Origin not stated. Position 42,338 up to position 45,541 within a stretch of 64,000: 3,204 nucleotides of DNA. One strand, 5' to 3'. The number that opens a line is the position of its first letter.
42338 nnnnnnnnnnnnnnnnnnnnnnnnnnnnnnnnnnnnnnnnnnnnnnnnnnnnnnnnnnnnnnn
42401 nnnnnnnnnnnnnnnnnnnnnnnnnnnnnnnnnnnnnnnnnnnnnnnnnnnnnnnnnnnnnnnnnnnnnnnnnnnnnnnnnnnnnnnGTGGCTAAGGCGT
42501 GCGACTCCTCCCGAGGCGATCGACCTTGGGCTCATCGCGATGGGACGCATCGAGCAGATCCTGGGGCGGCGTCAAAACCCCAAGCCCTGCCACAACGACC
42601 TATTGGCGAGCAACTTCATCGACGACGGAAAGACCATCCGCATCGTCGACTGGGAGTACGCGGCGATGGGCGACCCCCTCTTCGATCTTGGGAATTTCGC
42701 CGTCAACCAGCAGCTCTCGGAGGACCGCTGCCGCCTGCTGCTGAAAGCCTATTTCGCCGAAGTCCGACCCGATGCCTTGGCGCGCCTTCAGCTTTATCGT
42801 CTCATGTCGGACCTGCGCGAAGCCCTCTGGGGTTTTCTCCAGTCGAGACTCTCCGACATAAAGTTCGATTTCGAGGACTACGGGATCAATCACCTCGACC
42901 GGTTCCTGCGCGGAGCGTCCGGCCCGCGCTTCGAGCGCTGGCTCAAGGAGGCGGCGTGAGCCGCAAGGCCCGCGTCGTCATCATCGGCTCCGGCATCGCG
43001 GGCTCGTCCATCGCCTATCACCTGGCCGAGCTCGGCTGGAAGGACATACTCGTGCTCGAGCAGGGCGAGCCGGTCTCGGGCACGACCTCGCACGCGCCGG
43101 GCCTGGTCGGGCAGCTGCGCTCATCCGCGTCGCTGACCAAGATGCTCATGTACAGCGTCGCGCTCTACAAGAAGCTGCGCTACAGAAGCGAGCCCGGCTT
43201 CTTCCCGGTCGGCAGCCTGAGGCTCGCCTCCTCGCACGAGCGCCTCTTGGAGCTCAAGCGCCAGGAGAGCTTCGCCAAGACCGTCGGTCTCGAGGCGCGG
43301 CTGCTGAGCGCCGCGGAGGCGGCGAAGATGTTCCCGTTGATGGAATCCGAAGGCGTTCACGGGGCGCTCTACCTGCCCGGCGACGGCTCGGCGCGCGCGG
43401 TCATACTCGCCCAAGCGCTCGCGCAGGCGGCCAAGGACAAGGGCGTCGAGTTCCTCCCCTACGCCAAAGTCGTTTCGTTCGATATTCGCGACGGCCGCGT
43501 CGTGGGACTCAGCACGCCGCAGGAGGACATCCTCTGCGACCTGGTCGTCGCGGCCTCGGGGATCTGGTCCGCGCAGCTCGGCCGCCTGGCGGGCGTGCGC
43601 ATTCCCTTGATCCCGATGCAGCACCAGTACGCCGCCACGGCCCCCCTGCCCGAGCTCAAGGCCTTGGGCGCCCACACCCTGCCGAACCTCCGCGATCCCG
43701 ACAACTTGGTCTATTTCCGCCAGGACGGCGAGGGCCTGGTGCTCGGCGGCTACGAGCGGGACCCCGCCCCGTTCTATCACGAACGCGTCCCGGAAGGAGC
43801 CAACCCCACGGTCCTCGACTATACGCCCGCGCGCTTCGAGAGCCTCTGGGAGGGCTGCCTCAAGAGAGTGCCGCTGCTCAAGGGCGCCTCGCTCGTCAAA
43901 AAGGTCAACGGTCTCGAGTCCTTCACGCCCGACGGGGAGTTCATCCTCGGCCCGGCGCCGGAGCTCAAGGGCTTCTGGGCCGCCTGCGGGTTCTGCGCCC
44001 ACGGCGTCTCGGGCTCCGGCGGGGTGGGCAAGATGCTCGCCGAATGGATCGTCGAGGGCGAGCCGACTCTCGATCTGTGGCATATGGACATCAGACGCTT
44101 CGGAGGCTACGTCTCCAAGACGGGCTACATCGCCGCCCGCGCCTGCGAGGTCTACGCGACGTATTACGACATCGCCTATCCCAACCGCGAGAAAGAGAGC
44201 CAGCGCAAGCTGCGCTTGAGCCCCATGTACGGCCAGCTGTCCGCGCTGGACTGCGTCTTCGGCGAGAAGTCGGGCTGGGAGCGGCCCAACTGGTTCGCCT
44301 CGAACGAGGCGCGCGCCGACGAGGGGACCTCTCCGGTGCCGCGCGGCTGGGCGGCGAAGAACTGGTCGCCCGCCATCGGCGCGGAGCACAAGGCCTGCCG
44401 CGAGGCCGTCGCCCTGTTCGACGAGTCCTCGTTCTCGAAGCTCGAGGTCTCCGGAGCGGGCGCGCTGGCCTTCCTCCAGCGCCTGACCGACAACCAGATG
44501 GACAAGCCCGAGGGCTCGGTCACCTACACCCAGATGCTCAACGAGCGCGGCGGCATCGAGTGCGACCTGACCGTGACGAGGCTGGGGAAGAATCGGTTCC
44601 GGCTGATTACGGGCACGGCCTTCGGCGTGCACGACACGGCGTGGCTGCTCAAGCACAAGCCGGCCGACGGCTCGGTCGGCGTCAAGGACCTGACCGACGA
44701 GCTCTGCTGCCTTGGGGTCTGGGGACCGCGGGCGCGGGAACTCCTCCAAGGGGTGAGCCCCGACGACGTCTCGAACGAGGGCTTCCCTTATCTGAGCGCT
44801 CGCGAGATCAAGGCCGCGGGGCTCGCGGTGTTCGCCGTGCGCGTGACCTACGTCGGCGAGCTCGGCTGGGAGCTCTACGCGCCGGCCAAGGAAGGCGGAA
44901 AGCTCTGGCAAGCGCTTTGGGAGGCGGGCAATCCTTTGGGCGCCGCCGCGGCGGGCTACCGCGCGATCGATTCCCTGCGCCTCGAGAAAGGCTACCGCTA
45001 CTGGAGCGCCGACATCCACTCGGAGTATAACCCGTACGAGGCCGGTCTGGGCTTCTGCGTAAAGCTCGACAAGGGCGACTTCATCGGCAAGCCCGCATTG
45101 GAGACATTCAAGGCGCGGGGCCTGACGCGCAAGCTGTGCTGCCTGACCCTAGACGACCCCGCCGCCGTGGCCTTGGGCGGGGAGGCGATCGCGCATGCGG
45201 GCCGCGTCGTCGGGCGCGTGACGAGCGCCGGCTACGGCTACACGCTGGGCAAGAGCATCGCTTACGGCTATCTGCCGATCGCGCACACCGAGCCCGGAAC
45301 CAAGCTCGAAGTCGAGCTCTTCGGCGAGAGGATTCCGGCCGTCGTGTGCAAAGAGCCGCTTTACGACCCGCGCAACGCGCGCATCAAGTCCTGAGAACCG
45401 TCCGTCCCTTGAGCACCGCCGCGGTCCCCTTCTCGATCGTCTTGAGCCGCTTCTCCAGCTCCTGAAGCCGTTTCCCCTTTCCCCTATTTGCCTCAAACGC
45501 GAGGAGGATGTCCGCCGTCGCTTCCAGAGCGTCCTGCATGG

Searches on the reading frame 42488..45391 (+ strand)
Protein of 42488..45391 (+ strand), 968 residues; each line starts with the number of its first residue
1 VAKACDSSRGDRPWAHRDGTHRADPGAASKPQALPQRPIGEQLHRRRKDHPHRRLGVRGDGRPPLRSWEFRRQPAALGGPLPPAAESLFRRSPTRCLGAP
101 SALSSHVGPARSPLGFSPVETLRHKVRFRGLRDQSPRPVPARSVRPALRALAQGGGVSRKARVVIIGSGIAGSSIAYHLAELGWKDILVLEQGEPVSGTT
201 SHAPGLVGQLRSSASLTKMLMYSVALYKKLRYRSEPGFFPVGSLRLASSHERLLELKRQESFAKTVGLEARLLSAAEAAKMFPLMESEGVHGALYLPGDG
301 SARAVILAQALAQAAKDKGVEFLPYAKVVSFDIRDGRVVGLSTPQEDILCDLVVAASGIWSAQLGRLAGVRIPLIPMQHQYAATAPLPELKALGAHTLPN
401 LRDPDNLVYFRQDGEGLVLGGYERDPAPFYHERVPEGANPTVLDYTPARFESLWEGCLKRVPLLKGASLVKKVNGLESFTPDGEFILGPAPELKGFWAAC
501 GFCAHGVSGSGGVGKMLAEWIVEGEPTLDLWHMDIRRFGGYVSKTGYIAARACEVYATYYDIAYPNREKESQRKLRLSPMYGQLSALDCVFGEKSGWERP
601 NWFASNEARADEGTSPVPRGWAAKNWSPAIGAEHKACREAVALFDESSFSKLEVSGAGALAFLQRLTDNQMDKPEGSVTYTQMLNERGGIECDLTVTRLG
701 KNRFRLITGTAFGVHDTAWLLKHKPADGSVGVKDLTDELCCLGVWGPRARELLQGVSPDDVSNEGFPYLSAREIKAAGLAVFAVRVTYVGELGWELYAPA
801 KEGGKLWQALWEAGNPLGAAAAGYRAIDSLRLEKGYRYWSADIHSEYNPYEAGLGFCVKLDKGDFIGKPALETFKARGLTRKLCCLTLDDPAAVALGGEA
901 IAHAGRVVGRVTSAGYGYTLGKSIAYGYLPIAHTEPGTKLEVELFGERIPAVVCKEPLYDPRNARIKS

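Call 55: search_protein_families(library=pfam, proteins=[window:42488-45391:+], max_evalue=0.001)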
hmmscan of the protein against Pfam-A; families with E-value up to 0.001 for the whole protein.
window:42488-45391:+ (968 aa): 7 families
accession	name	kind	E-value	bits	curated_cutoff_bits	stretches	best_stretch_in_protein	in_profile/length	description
PF01571.26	GCV_T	-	2.6e-80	269.8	25.6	1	581-856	2-254/255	Aminomethyltransferase folate-binding domain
PF01266.30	DAO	-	1.2e-69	236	27.9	1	162-520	1-353/353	FAD dependent oxidoreductase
PF08669.17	GCV_T_C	-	4.1e-27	94.3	25.9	1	881-960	1-80/80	Glycine cleavage T-protein C-terminal barrel domain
PF16350.10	FAO_M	-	2e-18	66.8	27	1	523-578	1-56/56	FAD dependent oxidoreductase central domain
PF00890.30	FAD_binding_2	-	5.3e-07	29.6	20.4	1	163-340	2-177/414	FAD binding domain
PF13450.12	NAD_binding_8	-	9.3e-07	29.5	21.9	1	165-201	1-36/68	NAD(P)-binding Rossmann-like domain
PF07992.20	Pyr_redox_2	-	1.4e-05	25.1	26.1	0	162-194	2-34/291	Pyridine nucleotide-disulphide oxidoreductase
